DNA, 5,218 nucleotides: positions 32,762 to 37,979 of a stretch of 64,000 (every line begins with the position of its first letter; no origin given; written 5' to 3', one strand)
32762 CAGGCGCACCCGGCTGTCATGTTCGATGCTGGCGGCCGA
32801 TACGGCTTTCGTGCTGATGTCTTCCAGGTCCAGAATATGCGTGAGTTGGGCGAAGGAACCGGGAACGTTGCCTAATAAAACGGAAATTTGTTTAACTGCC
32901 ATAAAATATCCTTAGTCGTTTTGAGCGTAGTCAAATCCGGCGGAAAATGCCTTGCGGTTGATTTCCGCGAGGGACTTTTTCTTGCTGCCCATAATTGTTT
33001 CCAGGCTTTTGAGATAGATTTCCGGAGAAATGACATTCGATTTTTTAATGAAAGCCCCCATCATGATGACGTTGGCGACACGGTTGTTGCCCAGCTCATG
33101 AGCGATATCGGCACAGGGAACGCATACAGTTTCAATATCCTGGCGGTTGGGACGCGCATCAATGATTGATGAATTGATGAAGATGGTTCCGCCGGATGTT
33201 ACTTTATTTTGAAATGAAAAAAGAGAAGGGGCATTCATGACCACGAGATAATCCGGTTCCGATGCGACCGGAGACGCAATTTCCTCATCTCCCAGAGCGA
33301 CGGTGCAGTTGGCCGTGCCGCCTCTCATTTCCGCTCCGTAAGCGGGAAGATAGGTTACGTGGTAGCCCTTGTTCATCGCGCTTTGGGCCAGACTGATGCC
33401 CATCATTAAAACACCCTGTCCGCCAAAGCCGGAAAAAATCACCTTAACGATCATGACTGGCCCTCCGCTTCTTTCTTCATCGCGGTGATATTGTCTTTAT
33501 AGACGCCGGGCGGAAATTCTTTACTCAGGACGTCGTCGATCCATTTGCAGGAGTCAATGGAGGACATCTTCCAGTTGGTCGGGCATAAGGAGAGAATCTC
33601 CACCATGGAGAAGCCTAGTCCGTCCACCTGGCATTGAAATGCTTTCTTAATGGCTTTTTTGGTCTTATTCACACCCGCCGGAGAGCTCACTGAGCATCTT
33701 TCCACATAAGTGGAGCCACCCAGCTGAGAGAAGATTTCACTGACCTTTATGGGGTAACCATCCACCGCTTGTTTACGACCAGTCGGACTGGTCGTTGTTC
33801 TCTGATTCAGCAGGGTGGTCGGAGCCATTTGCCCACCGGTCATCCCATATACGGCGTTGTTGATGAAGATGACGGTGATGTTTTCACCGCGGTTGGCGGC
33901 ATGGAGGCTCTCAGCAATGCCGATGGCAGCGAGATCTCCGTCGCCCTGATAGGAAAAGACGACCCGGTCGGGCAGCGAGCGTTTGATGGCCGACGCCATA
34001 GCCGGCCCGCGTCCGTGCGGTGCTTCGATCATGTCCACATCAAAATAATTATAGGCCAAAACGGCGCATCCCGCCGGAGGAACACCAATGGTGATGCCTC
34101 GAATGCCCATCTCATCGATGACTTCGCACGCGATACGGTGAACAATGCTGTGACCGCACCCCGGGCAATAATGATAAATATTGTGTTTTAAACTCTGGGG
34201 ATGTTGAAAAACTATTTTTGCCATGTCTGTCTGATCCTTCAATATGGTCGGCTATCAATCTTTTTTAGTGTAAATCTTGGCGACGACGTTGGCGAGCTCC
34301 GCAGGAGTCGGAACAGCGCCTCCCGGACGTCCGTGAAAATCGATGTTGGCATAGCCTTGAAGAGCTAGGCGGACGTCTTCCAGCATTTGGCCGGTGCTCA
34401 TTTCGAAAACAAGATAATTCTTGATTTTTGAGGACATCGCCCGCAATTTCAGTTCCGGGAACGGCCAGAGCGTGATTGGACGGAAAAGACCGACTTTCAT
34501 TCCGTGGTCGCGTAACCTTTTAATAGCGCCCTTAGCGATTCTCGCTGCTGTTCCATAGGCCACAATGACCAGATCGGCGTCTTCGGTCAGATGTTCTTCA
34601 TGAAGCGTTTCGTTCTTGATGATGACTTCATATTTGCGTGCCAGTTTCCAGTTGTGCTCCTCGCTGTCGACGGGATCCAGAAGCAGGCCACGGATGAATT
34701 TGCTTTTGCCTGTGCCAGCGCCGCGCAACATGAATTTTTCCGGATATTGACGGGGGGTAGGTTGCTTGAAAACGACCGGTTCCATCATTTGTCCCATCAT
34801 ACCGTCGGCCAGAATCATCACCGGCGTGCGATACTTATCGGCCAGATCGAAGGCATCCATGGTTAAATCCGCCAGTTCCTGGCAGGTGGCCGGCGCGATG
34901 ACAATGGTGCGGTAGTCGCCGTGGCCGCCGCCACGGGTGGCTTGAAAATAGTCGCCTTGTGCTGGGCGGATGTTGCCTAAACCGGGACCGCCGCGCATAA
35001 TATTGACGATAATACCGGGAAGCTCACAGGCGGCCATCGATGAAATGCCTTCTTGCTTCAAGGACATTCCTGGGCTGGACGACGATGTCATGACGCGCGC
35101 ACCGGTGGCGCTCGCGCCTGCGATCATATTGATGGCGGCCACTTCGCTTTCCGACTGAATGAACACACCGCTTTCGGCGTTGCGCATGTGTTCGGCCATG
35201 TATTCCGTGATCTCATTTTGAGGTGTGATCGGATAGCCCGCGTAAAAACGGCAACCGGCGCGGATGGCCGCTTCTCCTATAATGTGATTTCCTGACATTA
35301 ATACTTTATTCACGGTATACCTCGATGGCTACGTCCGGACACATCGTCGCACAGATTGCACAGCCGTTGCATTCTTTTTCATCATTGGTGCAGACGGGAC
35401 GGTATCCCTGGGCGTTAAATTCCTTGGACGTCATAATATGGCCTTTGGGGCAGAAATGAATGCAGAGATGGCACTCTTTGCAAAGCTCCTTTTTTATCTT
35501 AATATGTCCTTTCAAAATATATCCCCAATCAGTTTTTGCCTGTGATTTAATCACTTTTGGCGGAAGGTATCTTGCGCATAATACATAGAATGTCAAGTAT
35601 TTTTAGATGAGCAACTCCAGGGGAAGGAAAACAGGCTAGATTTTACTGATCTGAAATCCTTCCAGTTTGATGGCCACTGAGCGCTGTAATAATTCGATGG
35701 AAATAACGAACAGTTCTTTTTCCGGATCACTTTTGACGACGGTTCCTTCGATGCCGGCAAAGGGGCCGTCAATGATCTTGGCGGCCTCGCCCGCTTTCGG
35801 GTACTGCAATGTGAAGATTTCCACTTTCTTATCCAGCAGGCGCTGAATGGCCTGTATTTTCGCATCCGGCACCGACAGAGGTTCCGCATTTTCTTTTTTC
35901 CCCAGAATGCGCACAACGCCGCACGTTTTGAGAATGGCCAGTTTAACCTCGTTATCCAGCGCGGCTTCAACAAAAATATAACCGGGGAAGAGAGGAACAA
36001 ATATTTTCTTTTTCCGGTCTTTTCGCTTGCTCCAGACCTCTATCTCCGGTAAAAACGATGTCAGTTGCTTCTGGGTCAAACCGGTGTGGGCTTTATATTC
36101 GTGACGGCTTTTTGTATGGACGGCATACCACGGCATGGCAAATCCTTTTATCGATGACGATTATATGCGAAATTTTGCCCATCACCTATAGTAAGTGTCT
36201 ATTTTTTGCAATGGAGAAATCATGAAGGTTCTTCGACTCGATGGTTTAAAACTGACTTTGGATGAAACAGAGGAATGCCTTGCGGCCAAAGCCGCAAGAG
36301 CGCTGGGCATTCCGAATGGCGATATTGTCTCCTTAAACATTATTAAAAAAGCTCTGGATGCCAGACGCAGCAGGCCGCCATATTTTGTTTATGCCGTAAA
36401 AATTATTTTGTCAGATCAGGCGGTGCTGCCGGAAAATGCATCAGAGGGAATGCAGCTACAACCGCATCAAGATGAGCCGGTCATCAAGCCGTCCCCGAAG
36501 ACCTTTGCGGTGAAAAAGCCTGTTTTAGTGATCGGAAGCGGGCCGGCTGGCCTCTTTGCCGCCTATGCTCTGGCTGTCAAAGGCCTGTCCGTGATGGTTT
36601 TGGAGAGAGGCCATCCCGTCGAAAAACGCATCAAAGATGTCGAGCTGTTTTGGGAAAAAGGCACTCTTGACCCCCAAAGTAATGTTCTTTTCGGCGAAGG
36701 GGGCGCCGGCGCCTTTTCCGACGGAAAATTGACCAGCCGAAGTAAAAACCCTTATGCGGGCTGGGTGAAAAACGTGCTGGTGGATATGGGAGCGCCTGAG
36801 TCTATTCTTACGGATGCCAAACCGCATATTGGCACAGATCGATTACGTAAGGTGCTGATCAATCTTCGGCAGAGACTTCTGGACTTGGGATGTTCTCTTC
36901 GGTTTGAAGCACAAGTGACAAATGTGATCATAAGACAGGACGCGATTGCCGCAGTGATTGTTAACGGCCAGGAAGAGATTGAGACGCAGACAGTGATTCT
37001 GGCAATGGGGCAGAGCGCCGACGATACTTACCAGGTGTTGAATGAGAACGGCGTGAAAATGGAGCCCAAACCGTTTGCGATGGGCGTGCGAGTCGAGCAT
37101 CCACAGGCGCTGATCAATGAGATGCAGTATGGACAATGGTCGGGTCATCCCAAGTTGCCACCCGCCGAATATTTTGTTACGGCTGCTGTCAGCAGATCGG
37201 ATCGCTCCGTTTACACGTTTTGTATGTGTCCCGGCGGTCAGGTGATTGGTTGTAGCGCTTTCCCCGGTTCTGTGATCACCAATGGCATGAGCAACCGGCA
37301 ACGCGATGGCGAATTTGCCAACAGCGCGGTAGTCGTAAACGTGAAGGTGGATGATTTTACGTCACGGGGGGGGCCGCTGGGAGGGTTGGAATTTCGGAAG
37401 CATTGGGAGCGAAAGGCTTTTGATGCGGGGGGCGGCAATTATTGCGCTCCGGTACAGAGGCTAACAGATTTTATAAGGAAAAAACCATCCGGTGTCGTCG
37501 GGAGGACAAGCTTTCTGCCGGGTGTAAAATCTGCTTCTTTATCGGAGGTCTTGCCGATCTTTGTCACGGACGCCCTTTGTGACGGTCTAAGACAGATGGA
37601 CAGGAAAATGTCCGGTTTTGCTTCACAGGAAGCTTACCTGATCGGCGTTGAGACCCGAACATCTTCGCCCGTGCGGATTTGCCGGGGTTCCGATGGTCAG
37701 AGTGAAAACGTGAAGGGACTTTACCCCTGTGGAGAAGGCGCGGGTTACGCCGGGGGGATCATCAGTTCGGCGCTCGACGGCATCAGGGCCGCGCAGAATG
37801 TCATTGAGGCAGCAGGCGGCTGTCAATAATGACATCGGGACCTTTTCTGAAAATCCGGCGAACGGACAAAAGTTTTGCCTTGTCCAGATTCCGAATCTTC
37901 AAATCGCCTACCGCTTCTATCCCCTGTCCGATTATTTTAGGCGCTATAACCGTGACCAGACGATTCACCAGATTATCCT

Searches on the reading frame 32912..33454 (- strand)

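Call 45: search_protein_families(library=pfam, proteins=[window:32912-33454:-], max_evalue=0.00001)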
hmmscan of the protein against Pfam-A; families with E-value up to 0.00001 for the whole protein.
window:32912-33454:- (180 aa): 1 family
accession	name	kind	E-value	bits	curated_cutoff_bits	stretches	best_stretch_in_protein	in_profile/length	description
PF01558.24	POR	-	3.5e-39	135.2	27.4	1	11-175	1-173/173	Pyruvate ferredoxin/flavodoxin oxidoreductase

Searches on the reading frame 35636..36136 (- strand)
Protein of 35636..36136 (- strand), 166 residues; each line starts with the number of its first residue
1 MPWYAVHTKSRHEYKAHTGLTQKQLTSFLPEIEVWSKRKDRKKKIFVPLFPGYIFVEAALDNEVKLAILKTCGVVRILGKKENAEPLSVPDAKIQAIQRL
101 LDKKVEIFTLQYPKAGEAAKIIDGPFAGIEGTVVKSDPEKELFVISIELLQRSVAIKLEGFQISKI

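Call 4: search_protein_families(library=pfam, proteins=[window:35636-36136:-])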
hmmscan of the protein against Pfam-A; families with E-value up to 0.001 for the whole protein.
window:35636-36136:- (166 aa): 2 families
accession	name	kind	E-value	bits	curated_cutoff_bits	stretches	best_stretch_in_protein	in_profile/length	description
PF02357.24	NusG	-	6.9e-23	81.4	22.2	1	2-97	2-92/93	Transcription termination factor nusG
PF00467.35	KOW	-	2.4e-05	24.4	22.3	1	116-144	2-30/32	KOW motif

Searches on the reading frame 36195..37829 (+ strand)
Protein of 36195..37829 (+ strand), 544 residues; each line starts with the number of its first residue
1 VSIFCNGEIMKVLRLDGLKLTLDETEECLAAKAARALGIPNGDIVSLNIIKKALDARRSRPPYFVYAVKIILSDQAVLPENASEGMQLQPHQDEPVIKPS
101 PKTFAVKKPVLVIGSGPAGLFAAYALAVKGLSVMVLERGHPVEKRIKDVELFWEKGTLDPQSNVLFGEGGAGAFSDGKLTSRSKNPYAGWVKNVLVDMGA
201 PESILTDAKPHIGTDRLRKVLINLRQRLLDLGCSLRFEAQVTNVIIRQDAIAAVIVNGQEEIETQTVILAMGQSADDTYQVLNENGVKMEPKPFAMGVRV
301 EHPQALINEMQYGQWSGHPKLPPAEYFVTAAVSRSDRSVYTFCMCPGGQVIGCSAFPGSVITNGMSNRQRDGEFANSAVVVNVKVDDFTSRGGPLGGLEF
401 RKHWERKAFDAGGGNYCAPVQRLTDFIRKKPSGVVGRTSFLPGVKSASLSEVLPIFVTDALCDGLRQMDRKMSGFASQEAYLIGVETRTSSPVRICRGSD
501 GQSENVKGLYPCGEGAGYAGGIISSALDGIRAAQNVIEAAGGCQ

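Call 4: search_protein_families(library=pfam, proteins=[window:36195-37829:+])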
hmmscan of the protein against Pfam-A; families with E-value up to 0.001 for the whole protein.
window:36195-37829:+ (544 aa): 12 families
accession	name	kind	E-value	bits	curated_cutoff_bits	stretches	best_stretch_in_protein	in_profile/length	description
PF21688.3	FAD-depend_C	-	2.7e-73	246.8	27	1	293-489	1-197/197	FAD-dependent protein, C-terminal domain-like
PF00890.30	FAD_binding_2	-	1.4e-11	44.7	20.4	1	110-142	2-34/414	FAD binding domain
PF03486.20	HI0933_like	-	1.5e-11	44.7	50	1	110-146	3-39/244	HI0933-like protein Rossmann domain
PF01266.30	DAO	-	7e-11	42.7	27.9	1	110-140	2-33/353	FAD dependent oxidoreductase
PF07992.20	Pyr_redox_2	-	2.5e-09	37.4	26.1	0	109-139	2-33/291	Pyridine nucleotide-disulphide oxidoreductase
PF01494.25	FAD_binding_3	-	8.4e-07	29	22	1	109-139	3-33/349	FAD binding domain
PF13450.12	NAD_binding_8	-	5.9e-06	26.9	21.9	1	112-140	1-29/68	NAD(P)-binding Rossmann-like domain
PF13738.12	Pyr_redox_3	-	1.6e-05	24.7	30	1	111-143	1-34/305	Pyridine nucleotide-disulphide oxidoreductase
PF01134.28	GIDA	-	8e-05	22.3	22.1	0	110-136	2-28/391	Glucose inhibited division protein A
PF05834.18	Lycopene_cycl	-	0.00011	21.8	23.4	0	110-294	2-167/380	Lycopene cyclase protein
PF01946.23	Thi4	-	0.00028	20.6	26.2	1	108-138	18-49/235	Thi4 family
PF01593.30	Amino_oxidase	-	0.00064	19.6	19.8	0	118-138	2-22/443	Flavin containing amine oxidoreductase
